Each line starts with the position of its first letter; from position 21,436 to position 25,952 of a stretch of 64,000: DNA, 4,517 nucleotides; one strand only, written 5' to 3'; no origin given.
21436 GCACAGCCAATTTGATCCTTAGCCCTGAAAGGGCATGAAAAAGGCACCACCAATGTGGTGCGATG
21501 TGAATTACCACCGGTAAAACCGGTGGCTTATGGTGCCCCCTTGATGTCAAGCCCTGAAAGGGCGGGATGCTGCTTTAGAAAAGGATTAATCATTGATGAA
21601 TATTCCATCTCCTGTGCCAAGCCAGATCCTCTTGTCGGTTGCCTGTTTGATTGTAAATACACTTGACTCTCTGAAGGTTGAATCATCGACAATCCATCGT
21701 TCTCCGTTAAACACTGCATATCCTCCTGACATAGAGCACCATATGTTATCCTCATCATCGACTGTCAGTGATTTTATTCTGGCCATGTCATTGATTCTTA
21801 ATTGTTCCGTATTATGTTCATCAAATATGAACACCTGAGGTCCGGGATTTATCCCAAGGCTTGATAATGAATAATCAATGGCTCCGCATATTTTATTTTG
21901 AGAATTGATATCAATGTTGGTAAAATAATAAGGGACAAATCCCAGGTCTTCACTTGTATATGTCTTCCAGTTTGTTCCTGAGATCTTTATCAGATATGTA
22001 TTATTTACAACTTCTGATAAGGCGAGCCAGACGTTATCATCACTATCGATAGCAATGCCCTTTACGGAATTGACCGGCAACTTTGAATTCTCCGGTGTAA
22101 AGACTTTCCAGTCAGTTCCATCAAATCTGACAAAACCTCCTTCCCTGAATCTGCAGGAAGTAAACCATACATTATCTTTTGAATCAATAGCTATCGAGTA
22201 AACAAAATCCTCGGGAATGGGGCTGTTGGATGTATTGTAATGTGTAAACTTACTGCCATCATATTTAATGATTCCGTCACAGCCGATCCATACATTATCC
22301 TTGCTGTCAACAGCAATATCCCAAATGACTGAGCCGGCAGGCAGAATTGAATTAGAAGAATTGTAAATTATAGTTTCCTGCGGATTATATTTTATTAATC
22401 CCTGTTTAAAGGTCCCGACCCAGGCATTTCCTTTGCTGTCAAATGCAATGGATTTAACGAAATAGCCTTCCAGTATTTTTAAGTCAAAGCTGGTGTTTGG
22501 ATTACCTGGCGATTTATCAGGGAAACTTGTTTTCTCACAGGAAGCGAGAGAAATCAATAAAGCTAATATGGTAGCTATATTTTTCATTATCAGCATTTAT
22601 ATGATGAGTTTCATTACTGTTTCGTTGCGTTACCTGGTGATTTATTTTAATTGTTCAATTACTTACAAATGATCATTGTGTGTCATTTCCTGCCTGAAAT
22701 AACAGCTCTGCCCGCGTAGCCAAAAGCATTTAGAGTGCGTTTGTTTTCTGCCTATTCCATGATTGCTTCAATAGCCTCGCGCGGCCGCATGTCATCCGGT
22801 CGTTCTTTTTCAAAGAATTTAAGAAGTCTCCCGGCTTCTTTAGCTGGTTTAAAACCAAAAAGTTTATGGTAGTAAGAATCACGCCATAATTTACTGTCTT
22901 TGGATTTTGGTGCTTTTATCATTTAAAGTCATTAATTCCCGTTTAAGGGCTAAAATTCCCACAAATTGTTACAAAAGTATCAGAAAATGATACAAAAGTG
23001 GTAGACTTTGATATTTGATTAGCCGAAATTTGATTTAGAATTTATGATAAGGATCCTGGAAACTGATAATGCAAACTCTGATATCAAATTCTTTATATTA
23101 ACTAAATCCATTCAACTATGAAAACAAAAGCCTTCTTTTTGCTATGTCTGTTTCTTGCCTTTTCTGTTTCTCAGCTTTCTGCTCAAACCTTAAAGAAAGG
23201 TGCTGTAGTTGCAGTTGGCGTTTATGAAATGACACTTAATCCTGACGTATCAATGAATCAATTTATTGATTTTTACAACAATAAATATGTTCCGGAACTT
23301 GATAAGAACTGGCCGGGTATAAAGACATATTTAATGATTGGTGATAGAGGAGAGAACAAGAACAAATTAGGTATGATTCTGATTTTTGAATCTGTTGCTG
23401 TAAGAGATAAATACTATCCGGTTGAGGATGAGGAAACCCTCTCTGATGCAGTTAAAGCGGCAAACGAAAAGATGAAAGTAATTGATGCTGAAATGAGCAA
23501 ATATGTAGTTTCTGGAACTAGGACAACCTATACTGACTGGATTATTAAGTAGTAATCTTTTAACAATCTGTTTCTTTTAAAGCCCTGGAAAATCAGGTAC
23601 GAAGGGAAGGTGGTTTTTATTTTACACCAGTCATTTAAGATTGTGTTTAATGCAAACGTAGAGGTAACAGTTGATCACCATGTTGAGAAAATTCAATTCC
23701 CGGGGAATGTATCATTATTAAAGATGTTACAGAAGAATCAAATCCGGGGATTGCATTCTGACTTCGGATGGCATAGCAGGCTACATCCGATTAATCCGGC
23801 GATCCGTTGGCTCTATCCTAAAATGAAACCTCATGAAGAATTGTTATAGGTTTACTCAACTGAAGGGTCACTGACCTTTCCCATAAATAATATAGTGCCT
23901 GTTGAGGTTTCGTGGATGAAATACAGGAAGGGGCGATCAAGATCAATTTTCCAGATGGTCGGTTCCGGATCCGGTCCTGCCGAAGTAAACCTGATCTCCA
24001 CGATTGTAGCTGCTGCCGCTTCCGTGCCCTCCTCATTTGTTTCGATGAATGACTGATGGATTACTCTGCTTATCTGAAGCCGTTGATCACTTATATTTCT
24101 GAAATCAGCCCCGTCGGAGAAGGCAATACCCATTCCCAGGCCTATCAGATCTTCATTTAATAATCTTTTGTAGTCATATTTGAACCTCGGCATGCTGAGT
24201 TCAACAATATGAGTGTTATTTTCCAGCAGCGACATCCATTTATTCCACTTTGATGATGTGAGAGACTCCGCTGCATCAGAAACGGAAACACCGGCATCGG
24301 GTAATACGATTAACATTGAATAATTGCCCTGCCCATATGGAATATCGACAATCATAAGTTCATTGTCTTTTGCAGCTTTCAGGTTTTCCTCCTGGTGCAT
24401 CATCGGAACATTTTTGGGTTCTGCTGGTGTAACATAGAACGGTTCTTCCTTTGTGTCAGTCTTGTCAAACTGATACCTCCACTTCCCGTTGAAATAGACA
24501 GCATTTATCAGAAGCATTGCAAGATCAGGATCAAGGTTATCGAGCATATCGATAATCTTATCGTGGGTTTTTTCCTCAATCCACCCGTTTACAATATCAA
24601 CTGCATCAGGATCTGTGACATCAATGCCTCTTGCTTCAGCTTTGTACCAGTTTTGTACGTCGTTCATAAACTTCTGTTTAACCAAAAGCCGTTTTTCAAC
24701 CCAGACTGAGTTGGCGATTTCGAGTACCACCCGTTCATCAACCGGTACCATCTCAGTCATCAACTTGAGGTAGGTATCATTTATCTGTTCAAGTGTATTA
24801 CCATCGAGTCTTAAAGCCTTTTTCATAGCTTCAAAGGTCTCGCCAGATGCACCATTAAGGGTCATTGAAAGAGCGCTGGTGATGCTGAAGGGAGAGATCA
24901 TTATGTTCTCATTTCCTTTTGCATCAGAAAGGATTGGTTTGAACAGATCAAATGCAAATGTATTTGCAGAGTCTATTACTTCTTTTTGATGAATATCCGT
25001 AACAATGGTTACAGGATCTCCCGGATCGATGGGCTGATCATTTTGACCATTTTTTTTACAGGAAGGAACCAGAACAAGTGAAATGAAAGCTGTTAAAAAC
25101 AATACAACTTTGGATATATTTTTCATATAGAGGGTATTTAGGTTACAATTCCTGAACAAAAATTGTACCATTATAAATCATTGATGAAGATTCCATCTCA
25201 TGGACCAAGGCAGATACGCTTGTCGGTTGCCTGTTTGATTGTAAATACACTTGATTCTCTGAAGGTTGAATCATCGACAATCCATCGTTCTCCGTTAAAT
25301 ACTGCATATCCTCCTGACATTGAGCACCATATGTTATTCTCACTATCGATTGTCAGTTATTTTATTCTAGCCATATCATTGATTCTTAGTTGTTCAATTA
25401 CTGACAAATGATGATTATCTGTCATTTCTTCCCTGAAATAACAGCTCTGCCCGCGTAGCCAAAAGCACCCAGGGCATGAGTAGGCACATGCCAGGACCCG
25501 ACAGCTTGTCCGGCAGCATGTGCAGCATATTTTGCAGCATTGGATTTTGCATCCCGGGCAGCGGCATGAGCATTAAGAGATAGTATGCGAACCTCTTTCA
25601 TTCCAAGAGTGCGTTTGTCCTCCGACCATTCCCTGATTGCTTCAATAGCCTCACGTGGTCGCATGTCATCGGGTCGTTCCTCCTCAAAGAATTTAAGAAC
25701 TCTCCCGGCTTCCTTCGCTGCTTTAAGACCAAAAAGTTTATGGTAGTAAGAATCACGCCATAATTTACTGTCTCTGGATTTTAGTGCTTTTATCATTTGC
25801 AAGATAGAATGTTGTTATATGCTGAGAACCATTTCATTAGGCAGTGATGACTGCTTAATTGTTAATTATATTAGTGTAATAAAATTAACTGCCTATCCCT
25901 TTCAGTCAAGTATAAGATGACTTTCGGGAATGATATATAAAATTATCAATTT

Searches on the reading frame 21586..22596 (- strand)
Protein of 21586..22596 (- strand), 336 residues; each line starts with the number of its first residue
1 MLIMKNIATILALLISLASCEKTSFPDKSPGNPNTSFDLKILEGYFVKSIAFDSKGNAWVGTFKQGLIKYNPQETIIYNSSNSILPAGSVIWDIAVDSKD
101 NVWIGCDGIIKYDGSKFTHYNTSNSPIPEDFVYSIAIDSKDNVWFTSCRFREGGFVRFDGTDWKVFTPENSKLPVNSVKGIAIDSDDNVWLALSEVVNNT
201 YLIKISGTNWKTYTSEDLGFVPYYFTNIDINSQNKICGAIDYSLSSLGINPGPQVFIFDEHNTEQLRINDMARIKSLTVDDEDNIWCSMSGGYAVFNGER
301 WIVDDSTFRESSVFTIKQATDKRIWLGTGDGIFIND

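Call 15: search_protein_families(library=pfam, proteins=[window:21586-22596:-], max_evalue=0.01)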
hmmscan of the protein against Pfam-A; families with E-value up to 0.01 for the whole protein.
window:21586-22596:- (336 aa): 4 families
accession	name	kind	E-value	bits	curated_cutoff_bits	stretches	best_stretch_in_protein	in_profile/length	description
PF07494.17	Reg_prop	-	2.4e-21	73.5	20.4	0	88-108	4-24/24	Two component regulator propeller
PF06739.17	SBBP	-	9.3e-09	35.5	20.5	0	46-60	14-28/38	Beta-propeller repeat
PF08450.18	SGL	-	6.7e-05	23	26.3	0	241-295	162-207/246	SMP-30/Gluconolactonase/LRE-like region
PF01957.25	NfeD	-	0.00089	19.9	29.1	0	150-176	15-40/57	NfeD-like C-terminal, partner-binding domain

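Call 23: find_homologous_proteins(query=window:21586-22596:-, max_evalue=1e-10)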
Query window:21586-22596:- (336 aa): 659 proteins with E <= 1e-10 among 3355 candidates; the best 120 are listed.
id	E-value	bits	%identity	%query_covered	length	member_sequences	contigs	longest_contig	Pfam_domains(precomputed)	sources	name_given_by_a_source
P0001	1.2e-207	707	92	100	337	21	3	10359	PF07494.18,PF06739.18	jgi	-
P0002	3.8e-201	685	89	99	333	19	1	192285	PF07494.18,PF06739.18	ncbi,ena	-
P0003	3.7e-189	646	83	99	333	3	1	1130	PF07494.18,PF06739.18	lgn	-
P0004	3.3e-187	639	82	99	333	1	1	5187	PF07494.18,PF06739.18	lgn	-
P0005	1.4e-185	634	82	99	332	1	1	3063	PF07494.18,PF06739.18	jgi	jgi:ligand-binding sensor domain-containing protein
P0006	5.8e-184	629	81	99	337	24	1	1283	PF07494.18,PF06739.18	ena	-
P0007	1.7e-183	627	80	99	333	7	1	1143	PF07494.18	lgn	-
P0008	9.2e-182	622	81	99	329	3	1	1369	PF07494.18,PF06739.18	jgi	jgi:ligand-binding sensor domain-containing protein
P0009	2.6e-181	620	80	99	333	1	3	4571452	PF07494.18,PF06739.18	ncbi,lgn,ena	-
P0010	7.2e-180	615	79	99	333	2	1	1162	PF07494.18,PF06739.18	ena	-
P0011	8.2e-180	615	80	99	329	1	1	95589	PF07494.18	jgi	jgi:ligand-binding sensor domain-containing protein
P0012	2.4e-179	614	78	99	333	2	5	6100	PF07494.18,PF06739.18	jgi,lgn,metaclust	metaclust:\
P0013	4.4e-178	609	79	99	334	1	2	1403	PF07494.18,PF06739.18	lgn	-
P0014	9.3e-178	608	81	95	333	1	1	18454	PF07494.18,PF06739.18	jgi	jgi:ligand-binding sensor domain-containing protein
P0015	3.8e-177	606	78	99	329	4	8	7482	PF07494.18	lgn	-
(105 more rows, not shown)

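Call 24: find_encoding_contigs(protein=P0002, flank=10000, max_places=3)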
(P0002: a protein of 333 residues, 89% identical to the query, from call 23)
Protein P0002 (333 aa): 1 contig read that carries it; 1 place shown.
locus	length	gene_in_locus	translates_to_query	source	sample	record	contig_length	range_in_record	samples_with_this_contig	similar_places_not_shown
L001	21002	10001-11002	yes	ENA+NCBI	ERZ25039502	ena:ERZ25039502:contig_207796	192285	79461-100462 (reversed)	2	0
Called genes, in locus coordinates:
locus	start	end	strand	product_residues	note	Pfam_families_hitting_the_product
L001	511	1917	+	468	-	PF00144:Beta-lactamase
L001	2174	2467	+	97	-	PF12724:Flavodoxin_5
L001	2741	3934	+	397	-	PF00079:Serpin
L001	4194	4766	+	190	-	-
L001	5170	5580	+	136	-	PF07366:SnoaL, PF12680:SnoaL_2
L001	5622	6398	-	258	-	PF28545:1TM_TonB_rel, PF03544:TonB_C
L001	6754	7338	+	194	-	-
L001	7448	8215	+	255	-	PF00079:Serpin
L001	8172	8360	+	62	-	PF00079:Serpin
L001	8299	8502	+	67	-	PF00079:Serpin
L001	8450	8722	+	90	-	PF00079:Serpin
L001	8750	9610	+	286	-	-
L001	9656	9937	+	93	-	-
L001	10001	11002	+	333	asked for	PF06739:SBBP (faint), PF07494:Reg_prop (faint)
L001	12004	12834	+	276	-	PF01835:MG2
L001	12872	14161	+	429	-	PF13620:CarboxypepD_reg (weak)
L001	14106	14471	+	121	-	-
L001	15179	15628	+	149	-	-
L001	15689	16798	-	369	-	PF01261:AP_endonuc_2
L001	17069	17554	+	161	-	-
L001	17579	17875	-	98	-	-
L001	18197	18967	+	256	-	PF02735:Ku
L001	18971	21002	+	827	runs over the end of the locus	PF13298:LigD_N, PF09414:RNA_ligase (faint), PF01068:DNA_ligase_A_M, PF04679:DNA_ligase_A_C, PF21686:LigD_Prim-Pol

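Call 25: find_encoding_contigs(protein=P0009, flank=10000, max_places=3)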
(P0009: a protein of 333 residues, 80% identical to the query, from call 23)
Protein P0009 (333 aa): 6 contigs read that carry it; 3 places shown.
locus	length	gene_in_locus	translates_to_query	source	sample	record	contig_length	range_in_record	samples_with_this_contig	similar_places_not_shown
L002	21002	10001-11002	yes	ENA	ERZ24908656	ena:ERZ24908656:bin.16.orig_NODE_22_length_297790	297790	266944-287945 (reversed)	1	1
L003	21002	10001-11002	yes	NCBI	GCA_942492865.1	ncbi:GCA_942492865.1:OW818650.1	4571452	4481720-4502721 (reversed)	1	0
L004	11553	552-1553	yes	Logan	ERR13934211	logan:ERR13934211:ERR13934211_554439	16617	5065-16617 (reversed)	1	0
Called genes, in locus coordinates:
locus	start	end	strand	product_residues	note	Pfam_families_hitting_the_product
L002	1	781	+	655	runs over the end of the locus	PF16173:DUF4874, PF16116:DUF4832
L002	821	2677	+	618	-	PF16173:DUF4874, PF16116:DUF4832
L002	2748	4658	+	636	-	PF16173:DUF4874, PF16116:DUF4832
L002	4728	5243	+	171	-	PF13091:PLDc_2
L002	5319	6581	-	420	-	-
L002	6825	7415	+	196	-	PF01339:CheB_methylest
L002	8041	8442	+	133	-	-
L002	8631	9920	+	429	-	PF00875:DNA_photolyase, PF03441:FAD_binding_7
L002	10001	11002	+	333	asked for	PF06739:SBBP (faint), PF07494:Reg_prop (faint)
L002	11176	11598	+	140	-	PF08818:DUF1801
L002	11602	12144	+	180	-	PF00484:Pro_CA (weak)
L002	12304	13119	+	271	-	PF00515:TPR_1 (faint), PF07719:TPR_2 (faint), PF13414:TPR_11 (weak)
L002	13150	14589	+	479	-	-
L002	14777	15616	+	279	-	PF00494:SQS_PSY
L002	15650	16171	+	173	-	PF00293:NUDIX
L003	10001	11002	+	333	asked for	PF06739:SBBP (faint), PF07494:Reg_prop (faint)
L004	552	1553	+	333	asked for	PF06739:SBBP (faint), PF07494:Reg_prop (faint)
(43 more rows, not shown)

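Call 26: find_encoding_contigs(protein=P0001, flank=10000, max_places=3)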
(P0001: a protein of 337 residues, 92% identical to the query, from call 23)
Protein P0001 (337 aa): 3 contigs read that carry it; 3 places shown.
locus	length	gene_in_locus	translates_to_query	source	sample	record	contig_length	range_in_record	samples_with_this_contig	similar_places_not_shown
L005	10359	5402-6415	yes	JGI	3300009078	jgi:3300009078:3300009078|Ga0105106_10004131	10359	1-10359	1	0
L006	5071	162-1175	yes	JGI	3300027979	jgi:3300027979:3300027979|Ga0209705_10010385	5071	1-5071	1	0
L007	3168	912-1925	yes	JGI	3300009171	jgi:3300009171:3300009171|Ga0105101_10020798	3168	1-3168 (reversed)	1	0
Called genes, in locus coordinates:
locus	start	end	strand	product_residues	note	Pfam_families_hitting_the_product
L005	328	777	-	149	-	-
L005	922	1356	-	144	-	-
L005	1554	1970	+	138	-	PF21805:Imm5_like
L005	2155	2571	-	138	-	-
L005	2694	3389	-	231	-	PF09603:Fib_succ_major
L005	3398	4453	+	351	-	-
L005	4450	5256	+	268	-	-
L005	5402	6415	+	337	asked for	PF06739:SBBP (faint), PF07494:Reg_prop (faint)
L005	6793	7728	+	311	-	PF12844:HTH_19, PF01381:HTH_3, PF13576:Pentapeptide_3 (faint), PF13599:Pentapeptide_4, PF00805:Pentapeptide (weak), PF23894:LD_SV2 (weak), PF13599:Pentapeptide_4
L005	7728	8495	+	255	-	PF13175:AAA_15 (faint), PF00005:ABC_tran, PF13304:AAA_21 (weak)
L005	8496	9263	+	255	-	PF01061:ABC2_membrane, PF12698:ABC2_membrane_3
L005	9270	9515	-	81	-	-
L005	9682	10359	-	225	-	?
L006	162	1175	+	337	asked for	PF06739:SBBP (faint), PF07494:Reg_prop (faint)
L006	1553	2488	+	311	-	PF12844:HTH_19, PF01381:HTH_3, PF13576:Pentapeptide_3 (faint), PF13599:Pentapeptide_4, PF00805:Pentapeptide (weak), PF23894:LD_SV2 (weak), PF13599:Pentapeptide_4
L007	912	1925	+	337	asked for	PF06739:SBBP (faint), PF07494:Reg_prop (faint)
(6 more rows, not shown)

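Call 50: find_encoding_contigs(protein=P0011, flank=10000, max_places=4)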
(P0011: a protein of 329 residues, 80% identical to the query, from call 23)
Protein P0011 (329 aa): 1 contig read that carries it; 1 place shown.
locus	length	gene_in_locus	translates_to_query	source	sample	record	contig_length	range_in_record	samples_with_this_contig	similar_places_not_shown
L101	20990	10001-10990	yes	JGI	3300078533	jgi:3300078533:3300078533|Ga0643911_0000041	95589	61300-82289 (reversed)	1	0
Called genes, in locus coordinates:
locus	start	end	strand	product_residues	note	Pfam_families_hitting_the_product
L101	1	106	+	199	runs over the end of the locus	PF14684:Tricorn_C1 (weak)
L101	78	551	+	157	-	PF03572:Peptidase_S41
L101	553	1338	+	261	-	PF00198:2-oxoacid_dh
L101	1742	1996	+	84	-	PF02604:PhdYeFM_antitox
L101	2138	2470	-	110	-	-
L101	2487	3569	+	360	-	PF14289:DUF4369, PF00578:AhpC-TSA, PF08534:Redoxin, PF00085:Thioredoxin, PF13098:Thioredoxin_2 (weak), PF13905:Thioredoxin_8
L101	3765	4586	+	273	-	-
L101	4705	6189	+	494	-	-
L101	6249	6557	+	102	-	-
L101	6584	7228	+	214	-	-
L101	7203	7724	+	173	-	-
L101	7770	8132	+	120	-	PF09966:DUF2200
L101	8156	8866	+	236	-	-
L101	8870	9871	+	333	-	PF00196:GerE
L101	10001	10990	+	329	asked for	PF07494:Reg_prop (faint)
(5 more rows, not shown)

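Call 51: find_encoding_contigs(protein=P0014, flank=10000, max_places=4)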
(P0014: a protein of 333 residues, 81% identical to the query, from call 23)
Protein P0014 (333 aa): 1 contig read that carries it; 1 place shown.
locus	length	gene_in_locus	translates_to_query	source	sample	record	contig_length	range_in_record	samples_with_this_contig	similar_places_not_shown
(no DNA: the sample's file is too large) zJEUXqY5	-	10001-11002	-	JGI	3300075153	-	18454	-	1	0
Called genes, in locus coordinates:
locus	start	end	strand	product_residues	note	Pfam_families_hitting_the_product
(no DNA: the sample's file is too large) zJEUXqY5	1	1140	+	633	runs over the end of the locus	?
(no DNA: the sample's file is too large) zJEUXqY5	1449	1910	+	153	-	PF08327:AHSA1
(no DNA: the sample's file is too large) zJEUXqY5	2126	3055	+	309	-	-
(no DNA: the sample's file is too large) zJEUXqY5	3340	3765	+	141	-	PF08818:DUF1801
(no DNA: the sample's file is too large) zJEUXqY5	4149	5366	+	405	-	PF00331:Glyco_hydro_10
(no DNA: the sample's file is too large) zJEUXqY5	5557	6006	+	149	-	PF08327:AHSA1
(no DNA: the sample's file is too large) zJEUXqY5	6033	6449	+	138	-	PF00903:Glyoxalase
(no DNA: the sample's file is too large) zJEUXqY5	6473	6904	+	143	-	PF00903:Glyoxalase, PF06983:3-dmu-9_3-mt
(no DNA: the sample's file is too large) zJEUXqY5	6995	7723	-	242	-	-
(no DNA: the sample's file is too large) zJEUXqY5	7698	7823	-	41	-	-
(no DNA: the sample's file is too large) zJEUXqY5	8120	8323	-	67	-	-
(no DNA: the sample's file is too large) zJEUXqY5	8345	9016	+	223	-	PF01222:ERG4_ERG24, PF02544:Steroid_dh (weak), PF06966:DUF1295 (weak), PF04140:ICMT, PF04191:PEMT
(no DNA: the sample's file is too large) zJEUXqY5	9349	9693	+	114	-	PF07883:Cupin_2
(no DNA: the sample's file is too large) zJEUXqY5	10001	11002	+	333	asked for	PF06739:SBBP (faint), PF07494:Reg_prop (faint)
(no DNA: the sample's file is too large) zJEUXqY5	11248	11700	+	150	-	PF07291:MauE (weak), PF07681:DoxX, PF04173:DoxD (weak)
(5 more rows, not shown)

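Call 52: find_encoding_contigs(protein=P0015, flank=10000, max_places=10)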
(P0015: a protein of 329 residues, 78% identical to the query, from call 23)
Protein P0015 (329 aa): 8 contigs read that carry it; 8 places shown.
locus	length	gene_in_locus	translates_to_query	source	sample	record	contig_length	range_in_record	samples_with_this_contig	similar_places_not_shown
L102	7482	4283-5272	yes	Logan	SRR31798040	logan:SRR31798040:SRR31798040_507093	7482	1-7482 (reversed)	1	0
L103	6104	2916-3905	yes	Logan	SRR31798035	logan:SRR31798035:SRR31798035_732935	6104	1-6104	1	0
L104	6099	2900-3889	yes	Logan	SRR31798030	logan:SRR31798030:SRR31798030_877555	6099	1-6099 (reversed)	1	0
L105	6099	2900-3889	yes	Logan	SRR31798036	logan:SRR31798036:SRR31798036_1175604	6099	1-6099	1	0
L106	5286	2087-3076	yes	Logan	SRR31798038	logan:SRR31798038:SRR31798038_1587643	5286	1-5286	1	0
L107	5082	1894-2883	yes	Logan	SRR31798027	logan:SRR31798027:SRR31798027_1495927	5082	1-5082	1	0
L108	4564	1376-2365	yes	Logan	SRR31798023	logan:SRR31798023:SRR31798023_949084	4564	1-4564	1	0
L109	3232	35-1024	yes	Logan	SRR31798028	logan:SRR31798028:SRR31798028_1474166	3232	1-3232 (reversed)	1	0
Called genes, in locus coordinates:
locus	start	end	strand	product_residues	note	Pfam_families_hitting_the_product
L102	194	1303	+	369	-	PF14415:DUF4424 (faint), PF13308:YARHG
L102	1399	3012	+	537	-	PF03572:Peptidase_S41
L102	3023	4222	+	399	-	-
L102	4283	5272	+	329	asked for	PF07494:Reg_prop (faint)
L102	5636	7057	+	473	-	-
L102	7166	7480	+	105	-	?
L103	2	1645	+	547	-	?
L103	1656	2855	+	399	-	-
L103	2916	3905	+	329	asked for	PF07494:Reg_prop (faint)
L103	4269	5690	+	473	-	-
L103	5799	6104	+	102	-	?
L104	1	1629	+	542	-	?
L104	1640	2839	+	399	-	-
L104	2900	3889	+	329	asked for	PF07494:Reg_prop (faint)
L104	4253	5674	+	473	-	-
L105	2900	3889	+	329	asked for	PF07494:Reg_prop (faint)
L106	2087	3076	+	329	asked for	PF07494:Reg_prop (faint)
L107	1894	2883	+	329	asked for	PF07494:Reg_prop (faint)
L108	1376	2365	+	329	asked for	PF07494:Reg_prop (faint)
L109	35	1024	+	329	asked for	PF07494:Reg_prop (faint)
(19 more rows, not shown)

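Call 80: find_encoding_contigs(protein=P0004, flank=10000, max_places=5)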
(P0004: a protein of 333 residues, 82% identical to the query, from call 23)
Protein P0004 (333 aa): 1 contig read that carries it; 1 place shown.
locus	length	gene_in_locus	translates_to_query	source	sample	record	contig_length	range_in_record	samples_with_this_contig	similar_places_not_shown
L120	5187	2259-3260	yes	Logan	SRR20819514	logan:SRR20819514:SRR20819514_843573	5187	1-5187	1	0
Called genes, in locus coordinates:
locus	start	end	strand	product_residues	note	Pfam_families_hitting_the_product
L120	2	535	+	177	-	?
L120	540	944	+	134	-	PF08570:DUF1761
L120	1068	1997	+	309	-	PF09719:C_GCAxxG_C_C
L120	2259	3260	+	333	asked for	PF06739:SBBP (faint), PF07494:Reg_prop (faint)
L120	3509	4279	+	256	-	PF01135:PCMT (faint), PF01209:Ubie_methyltran (weak), PF13847:Methyltransf_31, PF08241:Methyltransf_11, PF08242:Methyltransf_12 (weak), PF13649:Methyltransf_25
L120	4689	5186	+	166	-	?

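Call 81: find_encoding_contigs(protein=P0012, flank=10000, max_places=6)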
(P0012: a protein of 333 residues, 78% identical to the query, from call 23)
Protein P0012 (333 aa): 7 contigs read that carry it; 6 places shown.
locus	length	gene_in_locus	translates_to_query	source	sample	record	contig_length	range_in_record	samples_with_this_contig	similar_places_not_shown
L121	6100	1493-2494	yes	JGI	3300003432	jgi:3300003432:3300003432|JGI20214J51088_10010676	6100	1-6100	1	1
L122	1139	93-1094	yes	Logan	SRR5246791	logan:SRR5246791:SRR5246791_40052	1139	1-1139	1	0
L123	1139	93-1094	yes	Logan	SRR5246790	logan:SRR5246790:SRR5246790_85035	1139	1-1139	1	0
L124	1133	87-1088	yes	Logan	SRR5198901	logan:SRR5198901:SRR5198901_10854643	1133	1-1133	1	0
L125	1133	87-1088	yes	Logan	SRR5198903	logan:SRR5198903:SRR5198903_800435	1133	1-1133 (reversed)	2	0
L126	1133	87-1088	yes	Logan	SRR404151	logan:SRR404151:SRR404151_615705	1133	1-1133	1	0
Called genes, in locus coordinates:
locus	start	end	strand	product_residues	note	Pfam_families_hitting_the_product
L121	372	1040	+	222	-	-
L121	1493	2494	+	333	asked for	PF06739:SBBP (faint), PF07494:Reg_prop (faint)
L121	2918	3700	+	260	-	PF14254:DUF4348, PF22057:BACOVA_00961-like (weak)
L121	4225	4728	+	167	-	PF04542:Sigma70_r2, PF08281:Sigma70_r4_2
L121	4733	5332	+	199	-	-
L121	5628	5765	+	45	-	-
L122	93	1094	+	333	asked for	PF06739:SBBP (faint), PF07494:Reg_prop (faint)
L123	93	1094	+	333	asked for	PF06739:SBBP (faint), PF07494:Reg_prop (faint)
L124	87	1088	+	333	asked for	PF06739:SBBP (faint), PF07494:Reg_prop (faint)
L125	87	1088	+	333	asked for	PF06739:SBBP (faint), PF07494:Reg_prop (faint)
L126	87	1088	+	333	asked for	PF06739:SBBP (faint), PF07494:Reg_prop (faint)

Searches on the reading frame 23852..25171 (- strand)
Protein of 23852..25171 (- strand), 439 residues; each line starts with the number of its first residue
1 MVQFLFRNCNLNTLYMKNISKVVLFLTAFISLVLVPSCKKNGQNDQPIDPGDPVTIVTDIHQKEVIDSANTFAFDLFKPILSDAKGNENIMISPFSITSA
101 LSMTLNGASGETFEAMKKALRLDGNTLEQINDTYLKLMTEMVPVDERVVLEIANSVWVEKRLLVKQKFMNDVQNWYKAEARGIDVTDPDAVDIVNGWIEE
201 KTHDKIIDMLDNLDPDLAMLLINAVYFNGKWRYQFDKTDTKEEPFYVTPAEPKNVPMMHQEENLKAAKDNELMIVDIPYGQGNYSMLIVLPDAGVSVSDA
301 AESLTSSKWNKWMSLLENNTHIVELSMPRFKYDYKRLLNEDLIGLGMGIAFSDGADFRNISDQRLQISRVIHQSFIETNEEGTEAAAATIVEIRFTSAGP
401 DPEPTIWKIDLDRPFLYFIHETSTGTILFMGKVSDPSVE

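Call 15: search_protein_families(library=pfam, proteins=[window:23852-25171:-], max_evalue=0.01)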
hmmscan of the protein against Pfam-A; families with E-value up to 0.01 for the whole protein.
window:23852-25171:- (439 aa): 1 family
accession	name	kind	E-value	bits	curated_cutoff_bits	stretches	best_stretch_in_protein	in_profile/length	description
PF00079.25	Serpin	-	5.5e-112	375.1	27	1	68-436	2-370/370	Serpin (serine protease inhibitor)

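Call 21: find_encoding_contigs(protein=window:23852-25171:-, flank=10000, max_places=6)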
Protein window:23852-25171:- (439 aa): no gene with exactly this product is on record in the collection.
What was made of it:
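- Tried and rejected: The window's own serpin is not in the protein collection (call 21), so the source genome could not be retrieved.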

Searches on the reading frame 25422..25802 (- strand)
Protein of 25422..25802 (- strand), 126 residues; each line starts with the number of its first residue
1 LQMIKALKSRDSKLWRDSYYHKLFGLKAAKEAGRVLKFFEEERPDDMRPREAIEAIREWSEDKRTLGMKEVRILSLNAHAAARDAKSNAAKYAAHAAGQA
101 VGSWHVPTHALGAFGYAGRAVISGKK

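Call 15: search_protein_families(library=pfam, proteins=[window:25422-25802:-], max_evalue=0.01)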
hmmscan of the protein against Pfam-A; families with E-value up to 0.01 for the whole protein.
window:25422-25802:- (126 aa): 1 family
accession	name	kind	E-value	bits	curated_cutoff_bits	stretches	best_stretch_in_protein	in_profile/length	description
PF21805.3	Imm5_like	-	1.6e-26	93.2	25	1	28-122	15-107/129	Imm-5 like putative immunity protein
